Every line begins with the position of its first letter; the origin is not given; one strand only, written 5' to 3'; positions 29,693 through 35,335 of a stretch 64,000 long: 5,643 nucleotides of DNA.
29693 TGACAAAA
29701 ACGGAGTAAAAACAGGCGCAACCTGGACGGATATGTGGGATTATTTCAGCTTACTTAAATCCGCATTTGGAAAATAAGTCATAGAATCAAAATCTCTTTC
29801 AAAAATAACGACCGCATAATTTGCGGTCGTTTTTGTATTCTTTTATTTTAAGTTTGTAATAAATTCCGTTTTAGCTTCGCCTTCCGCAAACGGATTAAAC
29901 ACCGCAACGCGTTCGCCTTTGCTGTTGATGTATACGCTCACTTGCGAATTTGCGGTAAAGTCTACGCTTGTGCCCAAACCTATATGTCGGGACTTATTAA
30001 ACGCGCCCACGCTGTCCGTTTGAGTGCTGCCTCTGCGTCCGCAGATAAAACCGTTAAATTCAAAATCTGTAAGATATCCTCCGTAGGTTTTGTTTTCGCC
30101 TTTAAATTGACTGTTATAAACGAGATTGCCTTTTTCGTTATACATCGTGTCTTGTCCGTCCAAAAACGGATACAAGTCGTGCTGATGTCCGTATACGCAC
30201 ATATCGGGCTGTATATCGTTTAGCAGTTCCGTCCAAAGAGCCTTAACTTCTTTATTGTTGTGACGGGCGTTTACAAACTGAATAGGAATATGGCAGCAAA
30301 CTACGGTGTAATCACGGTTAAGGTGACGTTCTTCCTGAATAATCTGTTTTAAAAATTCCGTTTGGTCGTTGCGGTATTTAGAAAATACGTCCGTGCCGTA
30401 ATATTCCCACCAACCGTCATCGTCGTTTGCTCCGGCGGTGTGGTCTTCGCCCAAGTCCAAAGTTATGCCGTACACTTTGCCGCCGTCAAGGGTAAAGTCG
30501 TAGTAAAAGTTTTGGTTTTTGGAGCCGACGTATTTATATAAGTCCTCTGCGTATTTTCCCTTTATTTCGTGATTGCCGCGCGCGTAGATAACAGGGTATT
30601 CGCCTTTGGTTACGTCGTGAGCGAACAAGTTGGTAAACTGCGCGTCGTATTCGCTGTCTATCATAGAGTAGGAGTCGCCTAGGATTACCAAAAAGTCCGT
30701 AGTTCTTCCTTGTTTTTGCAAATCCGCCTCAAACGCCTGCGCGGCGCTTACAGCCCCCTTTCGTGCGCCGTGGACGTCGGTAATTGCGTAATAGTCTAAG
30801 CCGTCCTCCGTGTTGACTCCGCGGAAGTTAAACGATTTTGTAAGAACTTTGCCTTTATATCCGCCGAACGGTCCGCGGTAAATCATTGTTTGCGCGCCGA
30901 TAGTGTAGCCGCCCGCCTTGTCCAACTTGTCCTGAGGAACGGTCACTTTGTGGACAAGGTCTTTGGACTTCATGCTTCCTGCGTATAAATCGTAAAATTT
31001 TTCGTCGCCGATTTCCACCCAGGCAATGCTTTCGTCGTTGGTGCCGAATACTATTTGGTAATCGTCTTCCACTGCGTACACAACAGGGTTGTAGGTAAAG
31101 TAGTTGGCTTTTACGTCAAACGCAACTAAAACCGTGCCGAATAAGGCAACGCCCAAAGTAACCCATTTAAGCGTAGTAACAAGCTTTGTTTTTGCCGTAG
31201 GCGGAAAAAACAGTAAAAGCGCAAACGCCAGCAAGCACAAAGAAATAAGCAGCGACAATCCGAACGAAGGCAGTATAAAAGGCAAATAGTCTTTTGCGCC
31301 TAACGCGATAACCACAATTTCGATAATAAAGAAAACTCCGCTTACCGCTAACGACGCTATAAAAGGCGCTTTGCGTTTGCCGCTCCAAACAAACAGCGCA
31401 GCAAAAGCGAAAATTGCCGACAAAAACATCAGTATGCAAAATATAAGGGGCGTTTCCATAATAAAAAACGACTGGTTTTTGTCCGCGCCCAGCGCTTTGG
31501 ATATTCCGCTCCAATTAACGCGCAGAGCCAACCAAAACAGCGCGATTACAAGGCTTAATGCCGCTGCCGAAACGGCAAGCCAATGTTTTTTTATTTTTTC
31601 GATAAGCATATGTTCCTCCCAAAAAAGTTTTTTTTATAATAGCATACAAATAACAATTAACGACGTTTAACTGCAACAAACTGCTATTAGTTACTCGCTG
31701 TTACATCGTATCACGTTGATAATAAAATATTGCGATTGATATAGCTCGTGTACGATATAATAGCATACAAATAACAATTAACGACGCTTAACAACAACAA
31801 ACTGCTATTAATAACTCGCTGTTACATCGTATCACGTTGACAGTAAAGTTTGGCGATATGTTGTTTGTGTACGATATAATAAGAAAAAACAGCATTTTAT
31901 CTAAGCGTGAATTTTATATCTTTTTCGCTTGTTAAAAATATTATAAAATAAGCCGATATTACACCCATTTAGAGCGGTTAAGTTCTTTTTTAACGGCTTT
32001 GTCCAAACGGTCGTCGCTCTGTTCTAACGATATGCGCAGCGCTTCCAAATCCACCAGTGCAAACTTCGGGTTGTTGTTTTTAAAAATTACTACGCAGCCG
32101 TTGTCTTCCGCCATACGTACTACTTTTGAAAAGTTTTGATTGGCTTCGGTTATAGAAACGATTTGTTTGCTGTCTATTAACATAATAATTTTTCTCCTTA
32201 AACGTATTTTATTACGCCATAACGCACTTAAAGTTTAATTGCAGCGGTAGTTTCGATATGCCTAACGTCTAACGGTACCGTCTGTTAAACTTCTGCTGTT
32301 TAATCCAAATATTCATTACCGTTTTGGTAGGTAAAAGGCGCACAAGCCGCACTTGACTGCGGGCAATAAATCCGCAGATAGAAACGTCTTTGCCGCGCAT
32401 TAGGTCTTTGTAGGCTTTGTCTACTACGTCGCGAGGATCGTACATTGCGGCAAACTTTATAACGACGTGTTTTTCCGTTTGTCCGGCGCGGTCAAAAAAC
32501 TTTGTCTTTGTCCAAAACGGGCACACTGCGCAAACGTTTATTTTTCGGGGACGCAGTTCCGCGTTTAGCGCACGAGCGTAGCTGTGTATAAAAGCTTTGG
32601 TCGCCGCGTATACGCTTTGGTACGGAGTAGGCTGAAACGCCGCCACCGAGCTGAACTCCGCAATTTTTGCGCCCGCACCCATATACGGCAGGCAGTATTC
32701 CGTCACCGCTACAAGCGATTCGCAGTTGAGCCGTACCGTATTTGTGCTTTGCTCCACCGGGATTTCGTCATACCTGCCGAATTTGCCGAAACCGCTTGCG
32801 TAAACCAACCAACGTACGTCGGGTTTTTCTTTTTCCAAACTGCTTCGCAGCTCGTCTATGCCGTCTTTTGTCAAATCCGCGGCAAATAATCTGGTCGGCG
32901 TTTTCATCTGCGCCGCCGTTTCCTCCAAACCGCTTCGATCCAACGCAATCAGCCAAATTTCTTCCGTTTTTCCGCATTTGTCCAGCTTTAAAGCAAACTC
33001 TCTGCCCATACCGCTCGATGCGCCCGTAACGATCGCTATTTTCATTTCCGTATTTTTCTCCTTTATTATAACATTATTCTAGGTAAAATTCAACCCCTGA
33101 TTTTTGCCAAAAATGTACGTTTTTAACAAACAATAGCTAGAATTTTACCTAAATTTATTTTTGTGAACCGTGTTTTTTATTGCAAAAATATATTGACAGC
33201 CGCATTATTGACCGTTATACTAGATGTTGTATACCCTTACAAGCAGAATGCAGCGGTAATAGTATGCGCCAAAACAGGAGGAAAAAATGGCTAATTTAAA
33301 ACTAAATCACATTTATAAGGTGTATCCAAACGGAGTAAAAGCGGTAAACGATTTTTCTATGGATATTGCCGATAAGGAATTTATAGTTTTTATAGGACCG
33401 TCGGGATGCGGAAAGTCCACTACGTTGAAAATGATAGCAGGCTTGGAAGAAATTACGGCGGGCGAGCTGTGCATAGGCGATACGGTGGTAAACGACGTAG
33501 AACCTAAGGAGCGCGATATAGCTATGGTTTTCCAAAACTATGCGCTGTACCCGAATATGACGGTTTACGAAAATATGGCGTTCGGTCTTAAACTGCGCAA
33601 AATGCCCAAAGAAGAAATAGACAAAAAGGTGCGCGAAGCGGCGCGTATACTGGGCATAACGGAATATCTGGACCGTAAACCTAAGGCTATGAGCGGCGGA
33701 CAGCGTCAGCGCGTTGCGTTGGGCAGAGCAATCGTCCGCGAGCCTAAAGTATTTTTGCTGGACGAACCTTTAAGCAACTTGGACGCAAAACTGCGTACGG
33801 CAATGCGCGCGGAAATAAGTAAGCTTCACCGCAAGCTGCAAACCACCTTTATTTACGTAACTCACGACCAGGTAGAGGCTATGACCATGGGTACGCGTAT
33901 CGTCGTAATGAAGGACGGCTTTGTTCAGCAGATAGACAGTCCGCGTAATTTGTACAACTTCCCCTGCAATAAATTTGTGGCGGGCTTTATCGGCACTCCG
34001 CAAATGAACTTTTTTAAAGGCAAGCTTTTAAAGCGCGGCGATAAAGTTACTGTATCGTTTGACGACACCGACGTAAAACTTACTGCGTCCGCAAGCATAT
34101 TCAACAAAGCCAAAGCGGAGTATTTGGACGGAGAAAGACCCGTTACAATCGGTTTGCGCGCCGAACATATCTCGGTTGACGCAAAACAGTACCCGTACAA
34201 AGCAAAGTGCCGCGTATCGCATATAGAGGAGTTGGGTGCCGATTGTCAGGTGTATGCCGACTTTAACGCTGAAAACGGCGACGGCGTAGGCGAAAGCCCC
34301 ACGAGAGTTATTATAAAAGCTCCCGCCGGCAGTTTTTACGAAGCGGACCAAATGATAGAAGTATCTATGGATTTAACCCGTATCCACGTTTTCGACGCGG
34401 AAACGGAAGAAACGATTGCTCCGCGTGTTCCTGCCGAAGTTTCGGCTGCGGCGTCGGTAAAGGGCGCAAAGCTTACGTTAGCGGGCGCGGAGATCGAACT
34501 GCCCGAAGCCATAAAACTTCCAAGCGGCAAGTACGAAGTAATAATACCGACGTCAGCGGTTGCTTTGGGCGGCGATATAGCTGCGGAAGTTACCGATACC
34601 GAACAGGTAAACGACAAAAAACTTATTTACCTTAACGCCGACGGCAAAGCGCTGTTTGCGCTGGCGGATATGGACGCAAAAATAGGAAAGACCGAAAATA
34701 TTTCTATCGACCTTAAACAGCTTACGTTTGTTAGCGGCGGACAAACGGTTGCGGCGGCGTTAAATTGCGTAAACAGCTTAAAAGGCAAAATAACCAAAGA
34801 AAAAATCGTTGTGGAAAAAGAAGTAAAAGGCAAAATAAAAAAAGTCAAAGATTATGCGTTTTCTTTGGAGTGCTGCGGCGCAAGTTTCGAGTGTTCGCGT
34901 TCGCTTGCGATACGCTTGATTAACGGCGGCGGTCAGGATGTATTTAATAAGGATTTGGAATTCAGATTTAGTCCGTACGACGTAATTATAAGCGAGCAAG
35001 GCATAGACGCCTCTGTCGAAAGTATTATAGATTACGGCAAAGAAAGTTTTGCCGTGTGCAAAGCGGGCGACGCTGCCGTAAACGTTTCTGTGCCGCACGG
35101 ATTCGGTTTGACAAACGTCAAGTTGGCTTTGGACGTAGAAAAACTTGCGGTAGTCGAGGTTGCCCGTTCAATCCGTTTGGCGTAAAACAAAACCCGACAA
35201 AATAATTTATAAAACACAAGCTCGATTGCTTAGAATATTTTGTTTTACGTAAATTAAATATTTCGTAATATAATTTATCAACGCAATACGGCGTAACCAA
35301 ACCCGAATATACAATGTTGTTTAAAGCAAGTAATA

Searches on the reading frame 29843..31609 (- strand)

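Call 80: search_protein_families(library=pfam, proteins=[window:29843-31609:-], max_evalue=0.00001)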
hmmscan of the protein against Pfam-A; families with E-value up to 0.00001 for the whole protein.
window:29843-31609:- (588 aa): 1 family
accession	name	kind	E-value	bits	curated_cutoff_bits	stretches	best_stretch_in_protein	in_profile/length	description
PF00149.33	Metallophos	-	2.3e-12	48.2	21.5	1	275-478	5-190/191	Calcineurin-like phosphoesterase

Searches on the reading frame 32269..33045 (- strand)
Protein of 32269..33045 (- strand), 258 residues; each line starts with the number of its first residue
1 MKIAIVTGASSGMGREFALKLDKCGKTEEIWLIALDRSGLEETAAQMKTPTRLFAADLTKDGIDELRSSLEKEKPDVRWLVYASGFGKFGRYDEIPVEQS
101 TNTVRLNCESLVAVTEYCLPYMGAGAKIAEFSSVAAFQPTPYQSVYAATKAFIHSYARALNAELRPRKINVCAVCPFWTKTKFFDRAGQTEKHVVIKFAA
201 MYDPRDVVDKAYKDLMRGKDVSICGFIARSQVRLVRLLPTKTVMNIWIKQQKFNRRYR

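Call 80: search_protein_families(library=pfam, proteins=[window:32269-33045:-], max_evalue=0.00001)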
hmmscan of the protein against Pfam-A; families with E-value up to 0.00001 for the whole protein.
window:32269-33045:- (258 aa): 3 families
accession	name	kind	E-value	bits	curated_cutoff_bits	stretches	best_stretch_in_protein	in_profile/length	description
PF00106.31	adh_short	-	1.4e-29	103.4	26.6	1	2-190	1-193/195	short chain dehydrogenase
PF13561.12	adh_short_C2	-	2.9e-23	83.1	27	1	8-191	1-188/236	Enoyl-(Acyl carrier protein) reductase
PF08659.16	KR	-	9e-07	29.4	22.6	1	5-162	4-165/180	KR domain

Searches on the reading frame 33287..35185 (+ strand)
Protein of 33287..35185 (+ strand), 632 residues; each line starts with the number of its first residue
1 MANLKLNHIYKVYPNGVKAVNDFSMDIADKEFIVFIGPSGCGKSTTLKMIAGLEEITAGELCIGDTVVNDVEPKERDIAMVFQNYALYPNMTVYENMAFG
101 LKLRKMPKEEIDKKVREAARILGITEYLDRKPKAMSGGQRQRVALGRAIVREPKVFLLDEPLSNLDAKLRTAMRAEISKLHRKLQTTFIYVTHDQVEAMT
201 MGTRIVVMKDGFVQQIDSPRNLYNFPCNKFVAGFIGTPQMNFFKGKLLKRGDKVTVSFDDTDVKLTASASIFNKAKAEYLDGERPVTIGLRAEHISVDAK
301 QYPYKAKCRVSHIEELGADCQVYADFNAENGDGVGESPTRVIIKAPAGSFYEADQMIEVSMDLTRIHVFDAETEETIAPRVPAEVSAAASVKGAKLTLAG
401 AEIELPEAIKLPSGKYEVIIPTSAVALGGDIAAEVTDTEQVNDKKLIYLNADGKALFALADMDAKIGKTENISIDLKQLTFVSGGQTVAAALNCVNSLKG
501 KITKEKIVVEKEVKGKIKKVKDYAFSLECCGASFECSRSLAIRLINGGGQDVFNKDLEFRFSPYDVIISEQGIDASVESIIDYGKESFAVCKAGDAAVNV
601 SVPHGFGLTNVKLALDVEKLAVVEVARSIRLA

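Call 6: search_protein_families(library=pfam, proteins=[window:33287-35185:+], max_evalue=0.1)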
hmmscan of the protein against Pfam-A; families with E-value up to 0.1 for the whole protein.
window:33287-35185:+ (632 aa): 13 families
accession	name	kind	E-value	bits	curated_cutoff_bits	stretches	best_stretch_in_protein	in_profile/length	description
PF00005.33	ABC_tran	-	1.7e-32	113.3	25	1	21-162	2-136/137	ABC transporter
PF17912.7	OB_MalK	-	9.5e-10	39.6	27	1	236-295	1-53/53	MalK OB fold domain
PF02463.25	SMC_N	-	2.1e-06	27.8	40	1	27-210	21-216/220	RecF/RecN/SMC N terminal domain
PF08402.16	TOBE_2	-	2.4e-05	24.8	21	1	288-369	1-76/76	TOBE domain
PF13304.12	AAA_21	-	0.00021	21.9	27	0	32-53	1-22/304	AAA domain, putative AbiEii toxin, Type IV TA system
PF03215.21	Rad17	-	0.00029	21.3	23.8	1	24-97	39-112/186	Rad17 P-loop domain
PF03459.23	TOBE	-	0.0017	19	22.3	0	307-329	8-30/64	TOBE domain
PF13401.12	AAA_22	-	0.0035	18.1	27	1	29-64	4-33/130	AAA domain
PF00004.35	AAA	-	0.0068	17.3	21.2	1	33-84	1-52/131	ATPase family associated with various cellular activities (AAA)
PF03193.22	RsgA_GTPase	-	0.007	16.6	30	1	20-59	97-135/174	RsgA GTPase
PF13521.12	AAA_28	-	0.014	16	27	1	33-53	2-22/164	AAA domain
PF13175.12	AAA_15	-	0.027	14.6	32.1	1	18-50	12-43/374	AAA ATPase domain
PF20720.3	nSTAND3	-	0.076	13.1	27.2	0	27-51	14-38/155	Novel STAND NTPase 3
